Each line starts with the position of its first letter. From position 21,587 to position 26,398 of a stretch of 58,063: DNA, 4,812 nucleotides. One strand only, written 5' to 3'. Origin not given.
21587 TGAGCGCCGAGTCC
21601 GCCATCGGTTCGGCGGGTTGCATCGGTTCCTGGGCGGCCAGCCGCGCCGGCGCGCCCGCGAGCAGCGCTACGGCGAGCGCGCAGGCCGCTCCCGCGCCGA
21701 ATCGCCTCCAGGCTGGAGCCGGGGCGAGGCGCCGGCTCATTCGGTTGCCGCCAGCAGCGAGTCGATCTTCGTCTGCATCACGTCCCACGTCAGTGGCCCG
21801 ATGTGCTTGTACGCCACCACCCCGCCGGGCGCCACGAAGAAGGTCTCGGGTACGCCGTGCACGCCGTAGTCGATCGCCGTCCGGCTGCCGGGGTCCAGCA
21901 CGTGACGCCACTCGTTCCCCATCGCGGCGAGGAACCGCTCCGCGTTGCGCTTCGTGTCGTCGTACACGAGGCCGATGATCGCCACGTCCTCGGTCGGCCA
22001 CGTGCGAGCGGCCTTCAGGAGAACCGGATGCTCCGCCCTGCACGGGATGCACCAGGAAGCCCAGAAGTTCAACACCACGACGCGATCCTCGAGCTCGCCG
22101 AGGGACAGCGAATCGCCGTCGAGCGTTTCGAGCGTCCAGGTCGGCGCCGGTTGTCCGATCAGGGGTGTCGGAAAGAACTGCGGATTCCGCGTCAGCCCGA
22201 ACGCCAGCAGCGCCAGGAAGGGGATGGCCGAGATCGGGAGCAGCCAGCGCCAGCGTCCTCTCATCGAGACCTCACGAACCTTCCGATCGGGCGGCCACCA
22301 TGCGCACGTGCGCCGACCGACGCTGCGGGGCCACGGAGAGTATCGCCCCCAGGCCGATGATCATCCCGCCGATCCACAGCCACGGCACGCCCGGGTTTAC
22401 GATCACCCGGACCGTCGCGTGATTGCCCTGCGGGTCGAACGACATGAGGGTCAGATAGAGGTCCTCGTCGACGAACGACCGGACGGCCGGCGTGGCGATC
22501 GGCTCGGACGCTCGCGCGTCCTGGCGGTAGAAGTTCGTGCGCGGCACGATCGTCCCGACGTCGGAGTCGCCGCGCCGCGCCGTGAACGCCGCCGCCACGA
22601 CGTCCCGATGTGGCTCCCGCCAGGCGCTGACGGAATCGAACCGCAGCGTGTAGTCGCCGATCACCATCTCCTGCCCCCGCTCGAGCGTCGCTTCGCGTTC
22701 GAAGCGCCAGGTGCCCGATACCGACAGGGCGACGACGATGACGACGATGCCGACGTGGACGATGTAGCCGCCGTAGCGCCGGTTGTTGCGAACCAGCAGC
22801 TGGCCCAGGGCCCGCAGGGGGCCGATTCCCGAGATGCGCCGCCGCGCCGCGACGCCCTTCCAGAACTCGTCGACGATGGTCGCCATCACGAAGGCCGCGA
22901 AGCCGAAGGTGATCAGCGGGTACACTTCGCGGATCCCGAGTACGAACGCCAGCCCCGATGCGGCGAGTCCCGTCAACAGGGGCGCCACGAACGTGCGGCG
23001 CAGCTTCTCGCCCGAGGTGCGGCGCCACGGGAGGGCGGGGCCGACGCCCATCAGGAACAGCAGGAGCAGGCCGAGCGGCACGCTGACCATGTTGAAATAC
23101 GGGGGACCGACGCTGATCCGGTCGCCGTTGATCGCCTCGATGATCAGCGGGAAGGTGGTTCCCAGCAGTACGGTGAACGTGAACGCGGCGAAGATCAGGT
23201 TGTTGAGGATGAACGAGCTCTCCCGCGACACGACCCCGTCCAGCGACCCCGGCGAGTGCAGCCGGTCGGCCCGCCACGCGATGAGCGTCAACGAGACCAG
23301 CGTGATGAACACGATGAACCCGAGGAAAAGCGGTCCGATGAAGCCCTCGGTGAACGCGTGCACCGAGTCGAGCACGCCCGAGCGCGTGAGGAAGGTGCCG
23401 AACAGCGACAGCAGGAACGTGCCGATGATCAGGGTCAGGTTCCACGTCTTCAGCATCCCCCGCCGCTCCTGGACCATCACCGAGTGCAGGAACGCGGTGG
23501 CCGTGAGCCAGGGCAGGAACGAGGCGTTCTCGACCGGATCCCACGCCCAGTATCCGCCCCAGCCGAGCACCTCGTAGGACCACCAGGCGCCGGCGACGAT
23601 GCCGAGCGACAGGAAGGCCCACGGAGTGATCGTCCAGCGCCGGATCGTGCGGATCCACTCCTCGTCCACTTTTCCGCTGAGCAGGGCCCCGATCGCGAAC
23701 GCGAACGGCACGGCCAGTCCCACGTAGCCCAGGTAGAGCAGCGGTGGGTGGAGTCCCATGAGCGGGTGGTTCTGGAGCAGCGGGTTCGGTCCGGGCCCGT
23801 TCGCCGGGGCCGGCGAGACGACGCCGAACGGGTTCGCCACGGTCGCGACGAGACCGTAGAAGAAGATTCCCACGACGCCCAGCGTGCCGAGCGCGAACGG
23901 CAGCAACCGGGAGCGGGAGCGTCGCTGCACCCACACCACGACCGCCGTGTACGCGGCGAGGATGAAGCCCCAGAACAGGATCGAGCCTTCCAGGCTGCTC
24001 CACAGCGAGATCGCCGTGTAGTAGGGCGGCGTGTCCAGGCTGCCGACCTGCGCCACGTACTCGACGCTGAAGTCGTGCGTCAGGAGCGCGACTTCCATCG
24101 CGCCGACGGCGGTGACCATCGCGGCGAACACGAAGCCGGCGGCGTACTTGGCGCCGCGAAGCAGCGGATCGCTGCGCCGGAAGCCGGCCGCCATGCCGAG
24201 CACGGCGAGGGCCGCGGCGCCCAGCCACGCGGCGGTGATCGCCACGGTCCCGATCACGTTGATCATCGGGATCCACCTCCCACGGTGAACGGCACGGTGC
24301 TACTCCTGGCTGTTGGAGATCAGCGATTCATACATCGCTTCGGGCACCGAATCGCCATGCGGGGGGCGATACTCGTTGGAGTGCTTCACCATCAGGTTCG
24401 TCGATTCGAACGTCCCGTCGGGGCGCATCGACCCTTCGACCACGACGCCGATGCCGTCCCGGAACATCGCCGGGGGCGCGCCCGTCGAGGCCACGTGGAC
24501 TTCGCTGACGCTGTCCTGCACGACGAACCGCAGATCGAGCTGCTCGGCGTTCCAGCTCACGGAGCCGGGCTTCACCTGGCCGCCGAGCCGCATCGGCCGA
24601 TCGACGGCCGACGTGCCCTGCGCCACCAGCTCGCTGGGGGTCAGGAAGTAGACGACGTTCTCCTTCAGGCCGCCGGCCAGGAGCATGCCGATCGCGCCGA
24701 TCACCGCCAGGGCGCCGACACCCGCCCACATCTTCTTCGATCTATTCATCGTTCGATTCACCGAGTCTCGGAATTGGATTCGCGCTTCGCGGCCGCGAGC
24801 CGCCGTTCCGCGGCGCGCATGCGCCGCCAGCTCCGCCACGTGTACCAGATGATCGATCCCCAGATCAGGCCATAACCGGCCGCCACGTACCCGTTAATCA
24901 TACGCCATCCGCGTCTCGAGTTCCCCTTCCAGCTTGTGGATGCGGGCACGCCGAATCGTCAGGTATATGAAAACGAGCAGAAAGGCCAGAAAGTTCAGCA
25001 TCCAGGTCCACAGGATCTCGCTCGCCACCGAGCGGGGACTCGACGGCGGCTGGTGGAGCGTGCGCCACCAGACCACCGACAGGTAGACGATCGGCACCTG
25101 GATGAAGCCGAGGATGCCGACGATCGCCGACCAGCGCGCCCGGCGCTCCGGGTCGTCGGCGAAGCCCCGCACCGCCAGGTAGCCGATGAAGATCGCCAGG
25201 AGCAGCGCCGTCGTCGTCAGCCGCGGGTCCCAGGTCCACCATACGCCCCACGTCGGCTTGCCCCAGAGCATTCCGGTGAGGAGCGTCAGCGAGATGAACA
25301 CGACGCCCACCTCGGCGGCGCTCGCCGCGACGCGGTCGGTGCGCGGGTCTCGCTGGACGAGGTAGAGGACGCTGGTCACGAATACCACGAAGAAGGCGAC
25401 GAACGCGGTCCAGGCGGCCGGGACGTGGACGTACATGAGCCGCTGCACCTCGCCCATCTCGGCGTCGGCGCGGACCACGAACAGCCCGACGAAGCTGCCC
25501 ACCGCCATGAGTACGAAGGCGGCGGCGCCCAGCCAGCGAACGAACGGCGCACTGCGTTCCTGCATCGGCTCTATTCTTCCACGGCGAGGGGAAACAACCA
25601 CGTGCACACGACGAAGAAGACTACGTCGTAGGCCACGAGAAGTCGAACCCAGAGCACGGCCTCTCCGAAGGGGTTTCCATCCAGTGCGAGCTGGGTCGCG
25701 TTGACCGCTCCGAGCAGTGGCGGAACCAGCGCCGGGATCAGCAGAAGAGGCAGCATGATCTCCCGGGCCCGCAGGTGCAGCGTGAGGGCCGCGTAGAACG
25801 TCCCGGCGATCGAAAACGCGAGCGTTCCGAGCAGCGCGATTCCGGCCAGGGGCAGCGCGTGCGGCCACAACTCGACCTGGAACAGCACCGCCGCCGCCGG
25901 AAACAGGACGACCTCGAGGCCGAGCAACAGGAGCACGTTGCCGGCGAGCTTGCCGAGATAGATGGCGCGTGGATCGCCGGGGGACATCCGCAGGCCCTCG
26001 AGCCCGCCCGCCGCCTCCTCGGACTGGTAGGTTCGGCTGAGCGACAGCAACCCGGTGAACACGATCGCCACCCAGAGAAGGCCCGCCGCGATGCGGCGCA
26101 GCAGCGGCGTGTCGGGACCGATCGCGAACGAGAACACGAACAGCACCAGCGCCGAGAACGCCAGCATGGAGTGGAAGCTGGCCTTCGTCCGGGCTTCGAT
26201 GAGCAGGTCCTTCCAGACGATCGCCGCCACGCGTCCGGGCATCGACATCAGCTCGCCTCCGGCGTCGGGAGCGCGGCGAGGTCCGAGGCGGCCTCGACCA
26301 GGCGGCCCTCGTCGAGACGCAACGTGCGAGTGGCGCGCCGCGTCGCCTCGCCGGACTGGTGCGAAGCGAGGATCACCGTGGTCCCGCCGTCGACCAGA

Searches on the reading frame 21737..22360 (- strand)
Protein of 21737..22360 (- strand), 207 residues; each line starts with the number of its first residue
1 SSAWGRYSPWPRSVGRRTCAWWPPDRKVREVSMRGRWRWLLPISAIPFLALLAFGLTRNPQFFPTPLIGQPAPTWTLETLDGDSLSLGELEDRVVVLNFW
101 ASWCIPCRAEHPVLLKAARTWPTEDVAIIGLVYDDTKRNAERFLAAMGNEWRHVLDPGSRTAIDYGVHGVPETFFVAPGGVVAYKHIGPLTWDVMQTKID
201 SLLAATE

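Call 19: search_protein_families(library=pfam, proteins=[window:21737-22360:-], max_evalue=0.001)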
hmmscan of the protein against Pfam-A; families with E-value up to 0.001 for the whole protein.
window:21737-22360:- (207 aa): 4 families
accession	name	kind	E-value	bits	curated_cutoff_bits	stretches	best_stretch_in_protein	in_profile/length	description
PF00578.27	AhpC-TSA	-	5.2e-20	72.1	26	1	68-184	1-123/124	AhpC/TSA family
PF08534.16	Redoxin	-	5.3e-20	72.2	26.6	1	69-200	3-145/148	Redoxin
PF00085.26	Thioredoxin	-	5e-08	33.3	23.5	1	91-141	17-66/103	Thioredoxin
PF13905.12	Thioredoxin_8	-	5.8e-08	33.4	27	1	93-178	2-90/94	Thioredoxin-like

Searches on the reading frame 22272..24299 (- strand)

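Call 19: search_protein_families(library=pfam, proteins=[window:22272-24299:-], max_evalue=0.001)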
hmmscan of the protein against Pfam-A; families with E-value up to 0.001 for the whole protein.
window:22272-24299:- (675 aa): 3 families
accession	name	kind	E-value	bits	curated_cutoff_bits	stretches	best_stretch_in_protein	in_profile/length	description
PF16327.10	CcmF_C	-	1.1e-64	219.2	28.7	1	326-657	1-321/323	Cytochrome c-type biogenesis protein CcmF C-terminal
PF01578.25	Cytochrom_C_asm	-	4.3e-34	118.5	29.9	1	100-307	1-206/212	Cytochrome C assembly protein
PF05140.19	ResB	-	7.3e-08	32.1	24.6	1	589-669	384-461/486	ResB-like family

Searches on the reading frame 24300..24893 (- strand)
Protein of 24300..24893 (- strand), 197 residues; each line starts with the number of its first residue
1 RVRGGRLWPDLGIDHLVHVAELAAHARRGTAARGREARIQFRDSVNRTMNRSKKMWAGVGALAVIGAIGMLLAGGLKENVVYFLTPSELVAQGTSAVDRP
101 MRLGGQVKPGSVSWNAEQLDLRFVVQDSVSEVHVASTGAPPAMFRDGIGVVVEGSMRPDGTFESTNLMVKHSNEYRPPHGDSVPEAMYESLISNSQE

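Call 19: search_protein_families(library=pfam, proteins=[window:24300-24893:-], max_evalue=0.001)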
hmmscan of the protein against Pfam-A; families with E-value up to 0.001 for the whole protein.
window:24300-24893:- (197 aa): 1 family
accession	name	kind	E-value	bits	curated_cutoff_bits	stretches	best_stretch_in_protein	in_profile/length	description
PF03100.22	CcmE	-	2.2e-29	102.2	24.6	1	81-178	2-99/99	CcmE domain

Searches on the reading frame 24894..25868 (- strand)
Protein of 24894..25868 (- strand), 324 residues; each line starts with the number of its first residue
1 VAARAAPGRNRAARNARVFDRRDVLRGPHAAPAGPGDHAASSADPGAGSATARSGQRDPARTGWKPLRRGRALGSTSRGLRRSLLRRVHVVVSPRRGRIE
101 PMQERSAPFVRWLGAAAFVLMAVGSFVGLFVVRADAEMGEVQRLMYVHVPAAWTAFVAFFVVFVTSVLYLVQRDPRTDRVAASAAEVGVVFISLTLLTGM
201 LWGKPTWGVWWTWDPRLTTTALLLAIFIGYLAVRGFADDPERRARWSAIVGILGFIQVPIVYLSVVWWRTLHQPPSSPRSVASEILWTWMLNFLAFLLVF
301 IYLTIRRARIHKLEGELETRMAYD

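Call 63: search_protein_families(library=pfam, proteins=[window:24894-25868:-], max_evalue=0.01)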
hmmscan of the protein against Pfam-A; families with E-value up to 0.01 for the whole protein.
window:24894-25868:- (324 aa): 1 family
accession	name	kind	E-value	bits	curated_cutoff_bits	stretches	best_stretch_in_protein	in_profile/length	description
PF01578.25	Cytochrom_C_asm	-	9.6e-34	117.3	29.9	1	115-272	36-212/212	Cytochrome C assembly protein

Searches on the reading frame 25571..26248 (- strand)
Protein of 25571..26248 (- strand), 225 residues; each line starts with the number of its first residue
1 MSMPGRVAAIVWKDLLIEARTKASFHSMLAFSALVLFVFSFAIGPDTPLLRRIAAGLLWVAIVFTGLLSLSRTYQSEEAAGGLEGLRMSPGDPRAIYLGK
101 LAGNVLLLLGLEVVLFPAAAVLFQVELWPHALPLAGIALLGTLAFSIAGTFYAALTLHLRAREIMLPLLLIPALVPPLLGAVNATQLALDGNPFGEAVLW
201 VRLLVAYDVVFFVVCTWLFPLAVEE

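Call 63: search_protein_families(library=pfam, proteins=[window:25571-26248:-], max_evalue=0.01)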
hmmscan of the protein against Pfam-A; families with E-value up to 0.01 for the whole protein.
window:25571-26248:- (225 aa): 2 families
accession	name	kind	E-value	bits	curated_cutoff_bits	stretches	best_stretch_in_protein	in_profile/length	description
PF03379.19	CcmB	-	4e-40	138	24.9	1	8-224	2-214/215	CcmB protein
PF12698.13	ABC2_membrane_3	-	0.00032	20.3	31.6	1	51-155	161-260/347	ABC-2 family transporter protein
